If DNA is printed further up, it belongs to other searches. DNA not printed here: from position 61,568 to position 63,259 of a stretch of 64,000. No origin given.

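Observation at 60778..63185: nfnAB (electron-bifurcating transhydrogenase) embedded as a self-contained cassette between phage structural genes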

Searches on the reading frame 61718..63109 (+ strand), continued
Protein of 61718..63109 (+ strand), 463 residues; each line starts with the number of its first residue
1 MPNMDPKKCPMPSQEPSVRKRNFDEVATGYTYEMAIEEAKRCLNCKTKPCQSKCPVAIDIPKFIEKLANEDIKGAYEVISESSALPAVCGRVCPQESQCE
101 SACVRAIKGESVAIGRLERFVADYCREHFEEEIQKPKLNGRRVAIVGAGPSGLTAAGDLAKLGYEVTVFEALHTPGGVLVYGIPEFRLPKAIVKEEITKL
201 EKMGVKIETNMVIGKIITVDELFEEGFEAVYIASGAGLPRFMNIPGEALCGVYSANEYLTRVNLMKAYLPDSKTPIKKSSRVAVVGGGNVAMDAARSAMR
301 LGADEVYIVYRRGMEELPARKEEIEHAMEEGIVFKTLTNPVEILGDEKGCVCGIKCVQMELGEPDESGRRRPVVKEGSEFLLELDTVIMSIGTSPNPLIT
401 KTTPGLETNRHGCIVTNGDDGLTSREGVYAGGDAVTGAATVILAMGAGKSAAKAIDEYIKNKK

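Call 26: search_solved_structures(query=window:61718-63109:+, max_evalue=1e-40, show_alignments=1)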
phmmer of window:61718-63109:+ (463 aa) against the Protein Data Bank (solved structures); distinct sequences matched with E-value up to 1e-40: 12.
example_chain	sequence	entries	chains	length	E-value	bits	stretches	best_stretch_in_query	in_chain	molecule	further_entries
4ylf_B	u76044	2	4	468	2.6e-168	563.9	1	6-460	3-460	Dihydropyrimidine dehydrogenase subunit A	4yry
5jca_L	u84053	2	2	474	1e-156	525.7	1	1-462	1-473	NADH-dependent Ferredoxin:NADP Oxidoreductase (NfnI) subunit alpha | NADH-dependent Ferredoxin:NADP Oxidoreductase subunit alpha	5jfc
5vj7_A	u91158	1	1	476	1.2e-146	492.5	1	1-462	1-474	Oxidoreductase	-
9bov_A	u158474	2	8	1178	9.6e-97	328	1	44-462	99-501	Molybdopterin oxidoreductase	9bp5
9n5u_A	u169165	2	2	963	5.2e-93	315.7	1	48-462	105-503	NfnA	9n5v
8oh5_C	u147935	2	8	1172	3.2e-87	296.6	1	45-460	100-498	Formate dehydrogenase-O, major subunit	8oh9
6s6s_G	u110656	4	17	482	2.3e-81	277.3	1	11-462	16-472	Glutamate synthase [NADPH] small chain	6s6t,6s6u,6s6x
2vdc_G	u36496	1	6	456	4.8e-79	269.7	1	22-462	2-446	GLUTAMATE SYNTHASE [NADPH] SMALL CHAIN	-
7m31_A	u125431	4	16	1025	1.7e-55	192.1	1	20-460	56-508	Dihydropyrimidine dehydrogenase [NADP(+)]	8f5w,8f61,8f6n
1h7x_A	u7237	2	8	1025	1.7e-55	192.1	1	20-460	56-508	DIHYDROPYRIMIDINE DEHYDROGENASE | Dihydropyrimidine dehydrogenase [NADP(+)]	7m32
1gt8_A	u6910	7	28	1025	1.7e-55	192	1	20-460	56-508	DIHYDROPYRIMIDINE DEHYDROGENASE | Dihydropyrimidine dehydrogenase [NADP(+)]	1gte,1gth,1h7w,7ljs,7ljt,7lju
7mfm_I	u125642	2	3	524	8.9e-48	166.6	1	11-460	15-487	Glutamate synthase (NADPH) small chain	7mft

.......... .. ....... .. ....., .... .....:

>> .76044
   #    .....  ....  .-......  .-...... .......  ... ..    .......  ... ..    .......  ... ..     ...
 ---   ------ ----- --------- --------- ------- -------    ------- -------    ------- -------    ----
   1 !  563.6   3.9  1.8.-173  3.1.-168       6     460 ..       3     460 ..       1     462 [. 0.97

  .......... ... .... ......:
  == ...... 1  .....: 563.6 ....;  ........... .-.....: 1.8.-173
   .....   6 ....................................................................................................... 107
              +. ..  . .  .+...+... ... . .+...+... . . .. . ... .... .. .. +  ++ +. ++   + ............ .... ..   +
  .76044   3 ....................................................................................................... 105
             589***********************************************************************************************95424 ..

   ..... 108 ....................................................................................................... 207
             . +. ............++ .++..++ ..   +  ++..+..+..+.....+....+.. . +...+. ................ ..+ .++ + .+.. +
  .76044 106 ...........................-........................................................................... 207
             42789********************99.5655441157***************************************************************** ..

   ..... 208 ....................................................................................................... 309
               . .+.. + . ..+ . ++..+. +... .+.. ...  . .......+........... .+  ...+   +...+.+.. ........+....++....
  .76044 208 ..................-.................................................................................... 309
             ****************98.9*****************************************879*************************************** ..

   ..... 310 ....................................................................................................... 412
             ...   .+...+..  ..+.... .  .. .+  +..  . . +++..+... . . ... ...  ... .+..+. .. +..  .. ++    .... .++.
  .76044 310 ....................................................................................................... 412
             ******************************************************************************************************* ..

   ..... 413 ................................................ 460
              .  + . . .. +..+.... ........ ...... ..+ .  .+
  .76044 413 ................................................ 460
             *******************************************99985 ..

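Call 48: search_protein_families(library=phrogs, proteins=[L009:12994-13791:+], max_evalue=0.01)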
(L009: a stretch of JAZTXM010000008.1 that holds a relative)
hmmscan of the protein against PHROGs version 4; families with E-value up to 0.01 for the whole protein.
L009:12994-13791:+ (265 aa): 0 families

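Call 68: search_protein_families(library=ncbifam, proteins=[L009:11467-12981:+, L009:12994-13791:+], max_evalue=0.01)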
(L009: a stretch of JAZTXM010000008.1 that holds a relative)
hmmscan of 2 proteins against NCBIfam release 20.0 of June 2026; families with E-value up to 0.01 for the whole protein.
L009:11467-12981:+ (504 aa): 3 families
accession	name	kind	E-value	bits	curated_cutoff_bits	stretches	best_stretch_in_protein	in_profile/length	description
NF038329.2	gly_rich_SclB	equivalog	1.7e-09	37.2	325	1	209-253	161-205/442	LPXTG-anchored collagen-like adhesin Scl2/SclB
NF046116.1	adhesin_Lcl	equivalog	3.1e-08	32.6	500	1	209-255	83-129/431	collagen-like adhesin Lcl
NF038330.1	adhesin_SclA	exception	1.4e-06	28.2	400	1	207-253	135-181/405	LPXTG-anchored collagen-like adhesin Scl1/SclA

L009:12994-13791:+ (265 aa): 0 families

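Call 80: search_protein_families(library=pfam, proteins=[L011:1485-2435:+, L011:2457-2852:+, L011:2933-3442:-, L011:3439-4368:-, L011:4834-6039:+, L011:6120-8783:+, L011:11593-12105:+, L011:12233-13123:+, L011:13126-13842:+, L011:14158-15852:+], max_evalue=0.001)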
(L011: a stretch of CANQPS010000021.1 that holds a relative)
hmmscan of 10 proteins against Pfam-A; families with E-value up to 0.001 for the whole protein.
L011:1485-2435:+ (316 aa): 4 families
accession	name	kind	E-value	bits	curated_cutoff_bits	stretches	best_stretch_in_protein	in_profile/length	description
PF01183.26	Glyco_hydro_25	-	4.8e-35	121.9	27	1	4-182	1-180/180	Glycosyl hydrolases family 25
PF01476.26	LysM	-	3.6e-30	104.1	20.9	2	216-261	1-43/43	LysM domain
PF23473.1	LysM3_LYK4_5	-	2.9e-08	34.1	29.3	1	215-254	4-40/48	LYK4/5 LysM3 domain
PF23472.1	LysM2_CERK1_LYK3_4_5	-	0.00022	21.5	27.4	0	214-261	6-54/56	LYK3/4/5 LysM2 domain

L011:2457-2852:+ (131 aa): 1 family
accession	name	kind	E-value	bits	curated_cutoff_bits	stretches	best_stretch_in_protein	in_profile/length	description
PF05105.17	Phage_holin_4_1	-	3.1e-36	124.4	22.2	1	17-126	2-115/116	Bacteriophage holin family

L011:2933-3442:- (169 aa): 1 family
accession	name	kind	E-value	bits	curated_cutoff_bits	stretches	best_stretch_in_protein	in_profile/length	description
PF02664.20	LuxS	-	2.6e-50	170.6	27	1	17-157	1-149/154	S-Ribosylhomocysteinase (LuxS)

L011:3439-4368:- (309 aa): 1 family
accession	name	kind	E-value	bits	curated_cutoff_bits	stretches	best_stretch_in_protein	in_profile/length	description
PF04204.22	HTS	-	3.1e-139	463.5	27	1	2-299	1-298/298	Homoserine O-succinyltransferase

L011:4834-6039:+ (401 aa): 3 families
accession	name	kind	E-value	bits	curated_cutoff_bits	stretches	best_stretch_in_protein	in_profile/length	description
PF25137.1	ADH_Fe_C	-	2.3e-53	181.2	27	1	191-393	1-193/194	Fe-containing alcohol dehydrogenase family, C-terminal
PF00465.25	Fe-ADH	-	1.8e-45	155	31.3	1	12-180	1-168/168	Iron-containing alcohol dehydrogenase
PF13685.12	Fe-ADH_2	-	6.9e-07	29.8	28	1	25-107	14-93/149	Iron-containing alcohol dehydrogenase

L011:6120-8783:+ (887 aa): 0 families

L011:11593-12105:+ (170 aa): 2 families
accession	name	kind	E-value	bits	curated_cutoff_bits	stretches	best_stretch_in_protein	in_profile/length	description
PF22058.2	X25_BaPul_like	-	5.5e-14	52.5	27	1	40-116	16-84/87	Pullulanase X25 domain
PF00746.26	Gram_pos_anchor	-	0.00065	20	20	1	139-167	10-38/43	LPXTG cell wall anchor motif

L011:12233-13123:+ (296 aa): 2 families
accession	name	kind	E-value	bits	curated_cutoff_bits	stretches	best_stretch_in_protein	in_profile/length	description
PF00005.33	ABC_tran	-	1.6e-26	94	25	1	20-157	1-137/137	ABC transporter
PF13304.12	AAA_21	-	2.9e-14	54.3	27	1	127-187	236-298/304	AAA domain, putative AbiEii toxin, Type IV TA system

L011:13126-13842:+ (238 aa): 3 families
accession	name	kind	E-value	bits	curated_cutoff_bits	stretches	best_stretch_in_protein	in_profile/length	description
PF12730.13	ABC2_membrane_4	-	7.5e-09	36.3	27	1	5-158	2-162/179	ABC-2 family transporter protein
PF12698.13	ABC2_membrane_3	-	1.7e-05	24.5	31.6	1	60-171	175-278/347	ABC-2 family transporter protein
PF12679.13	ABC2_membrane_2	-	0.00052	19.8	27.2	0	3-209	2-246/283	ABC-2 family transporter protein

L011:14158-15852:+ (564 aa): 3 families
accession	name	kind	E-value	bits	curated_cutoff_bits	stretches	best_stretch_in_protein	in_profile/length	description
PF02775.26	TPP_enzyme_C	-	1.6e-55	187.5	21.9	1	390-538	1-151/151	Thiamine pyrophosphate enzyme, C-terminal TPP binding domain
PF00205.28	TPP_enzyme_M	-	1.7e-42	144.8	30.4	1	198-330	1-134/137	Thiamine pyrophosphate enzyme, central domain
PF02776.23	TPP_enzyme_N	-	4.9e-42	142.9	26.8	1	11-127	2-118/119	Thiamine pyrophosphate enzyme, N-terminal TPP binding domain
